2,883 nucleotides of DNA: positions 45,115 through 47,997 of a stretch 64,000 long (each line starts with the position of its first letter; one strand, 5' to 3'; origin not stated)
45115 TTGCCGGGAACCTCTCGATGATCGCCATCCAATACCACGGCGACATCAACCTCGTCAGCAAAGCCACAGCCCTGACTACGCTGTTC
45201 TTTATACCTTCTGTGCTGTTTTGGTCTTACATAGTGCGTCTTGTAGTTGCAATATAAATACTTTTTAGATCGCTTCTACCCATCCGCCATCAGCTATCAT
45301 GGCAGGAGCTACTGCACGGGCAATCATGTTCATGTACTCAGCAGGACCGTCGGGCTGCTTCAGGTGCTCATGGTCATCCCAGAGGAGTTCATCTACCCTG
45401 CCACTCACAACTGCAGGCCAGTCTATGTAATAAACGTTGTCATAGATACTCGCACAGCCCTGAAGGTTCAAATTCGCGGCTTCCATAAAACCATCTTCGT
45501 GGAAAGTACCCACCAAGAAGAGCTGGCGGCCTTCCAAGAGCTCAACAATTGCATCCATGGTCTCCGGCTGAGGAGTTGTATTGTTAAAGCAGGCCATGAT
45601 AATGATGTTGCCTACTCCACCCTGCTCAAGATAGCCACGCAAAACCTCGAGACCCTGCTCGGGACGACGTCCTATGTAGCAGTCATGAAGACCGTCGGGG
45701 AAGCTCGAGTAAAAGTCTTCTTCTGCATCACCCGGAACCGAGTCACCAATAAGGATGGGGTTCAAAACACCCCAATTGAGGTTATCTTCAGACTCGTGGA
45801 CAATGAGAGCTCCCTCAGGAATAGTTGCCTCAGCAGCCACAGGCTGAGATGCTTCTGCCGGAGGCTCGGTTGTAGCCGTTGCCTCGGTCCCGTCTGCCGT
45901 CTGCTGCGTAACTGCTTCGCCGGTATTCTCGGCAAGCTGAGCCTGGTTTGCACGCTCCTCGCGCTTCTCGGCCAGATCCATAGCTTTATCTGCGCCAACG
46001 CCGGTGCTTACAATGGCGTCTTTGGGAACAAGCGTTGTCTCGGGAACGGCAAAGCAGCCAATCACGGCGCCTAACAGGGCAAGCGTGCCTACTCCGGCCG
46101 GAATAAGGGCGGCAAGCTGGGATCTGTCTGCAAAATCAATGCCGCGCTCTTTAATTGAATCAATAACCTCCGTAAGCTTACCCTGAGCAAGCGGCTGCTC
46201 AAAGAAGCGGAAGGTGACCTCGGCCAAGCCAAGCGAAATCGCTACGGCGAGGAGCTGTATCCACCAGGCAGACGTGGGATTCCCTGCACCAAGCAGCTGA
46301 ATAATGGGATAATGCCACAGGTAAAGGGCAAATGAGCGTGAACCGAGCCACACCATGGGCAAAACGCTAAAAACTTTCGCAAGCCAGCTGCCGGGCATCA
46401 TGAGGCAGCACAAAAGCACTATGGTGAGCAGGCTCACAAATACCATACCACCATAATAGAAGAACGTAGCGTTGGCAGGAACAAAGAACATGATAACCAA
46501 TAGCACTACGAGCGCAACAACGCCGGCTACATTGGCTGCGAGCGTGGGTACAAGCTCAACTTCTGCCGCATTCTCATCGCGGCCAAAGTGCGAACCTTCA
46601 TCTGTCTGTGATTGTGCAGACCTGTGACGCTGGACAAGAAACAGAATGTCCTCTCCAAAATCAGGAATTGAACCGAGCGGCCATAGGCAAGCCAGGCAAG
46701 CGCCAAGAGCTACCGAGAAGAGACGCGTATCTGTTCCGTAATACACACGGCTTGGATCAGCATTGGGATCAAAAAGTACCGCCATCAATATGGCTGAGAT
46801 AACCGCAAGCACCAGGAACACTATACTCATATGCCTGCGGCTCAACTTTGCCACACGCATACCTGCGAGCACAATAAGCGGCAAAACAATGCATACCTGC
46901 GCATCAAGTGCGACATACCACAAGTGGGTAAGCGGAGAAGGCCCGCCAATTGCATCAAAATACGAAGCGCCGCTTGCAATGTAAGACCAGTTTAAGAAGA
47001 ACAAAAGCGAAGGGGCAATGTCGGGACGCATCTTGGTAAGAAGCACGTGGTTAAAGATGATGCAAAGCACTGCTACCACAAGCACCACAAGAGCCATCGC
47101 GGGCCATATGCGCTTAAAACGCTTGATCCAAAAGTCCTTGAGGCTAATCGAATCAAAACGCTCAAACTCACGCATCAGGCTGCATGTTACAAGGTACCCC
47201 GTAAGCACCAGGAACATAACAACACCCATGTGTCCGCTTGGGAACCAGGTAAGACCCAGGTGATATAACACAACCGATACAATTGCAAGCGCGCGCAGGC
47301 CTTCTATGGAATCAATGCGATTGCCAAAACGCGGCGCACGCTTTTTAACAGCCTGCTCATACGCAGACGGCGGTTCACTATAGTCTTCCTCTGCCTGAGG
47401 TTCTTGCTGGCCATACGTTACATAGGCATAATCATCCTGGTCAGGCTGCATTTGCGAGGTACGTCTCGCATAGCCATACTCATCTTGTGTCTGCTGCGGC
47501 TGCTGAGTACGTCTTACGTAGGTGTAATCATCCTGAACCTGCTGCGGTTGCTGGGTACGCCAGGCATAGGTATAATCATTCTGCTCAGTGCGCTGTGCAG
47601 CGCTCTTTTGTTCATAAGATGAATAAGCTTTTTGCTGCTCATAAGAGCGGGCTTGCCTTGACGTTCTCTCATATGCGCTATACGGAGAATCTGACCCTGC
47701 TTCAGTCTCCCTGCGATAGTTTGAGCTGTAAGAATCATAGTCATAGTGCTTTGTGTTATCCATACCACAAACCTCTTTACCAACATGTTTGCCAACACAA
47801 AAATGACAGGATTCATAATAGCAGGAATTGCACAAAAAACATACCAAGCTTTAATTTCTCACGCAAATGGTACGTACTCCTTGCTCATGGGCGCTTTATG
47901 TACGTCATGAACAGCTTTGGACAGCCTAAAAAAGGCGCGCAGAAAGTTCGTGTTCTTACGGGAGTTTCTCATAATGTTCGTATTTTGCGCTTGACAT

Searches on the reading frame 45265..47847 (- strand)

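Call 52: search_protein_families(library=pfam, proteins=[window:45265-47847:-], max_evalue=0.00001)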
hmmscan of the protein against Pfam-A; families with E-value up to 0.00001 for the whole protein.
window:45265-47847:- (860 aa): 1 family
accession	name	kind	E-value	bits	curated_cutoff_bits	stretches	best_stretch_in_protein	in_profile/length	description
PF01757.29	Acyl_transf_3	-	5.5e-26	91.8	31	1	179-542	2-321/326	Acyltransferase domain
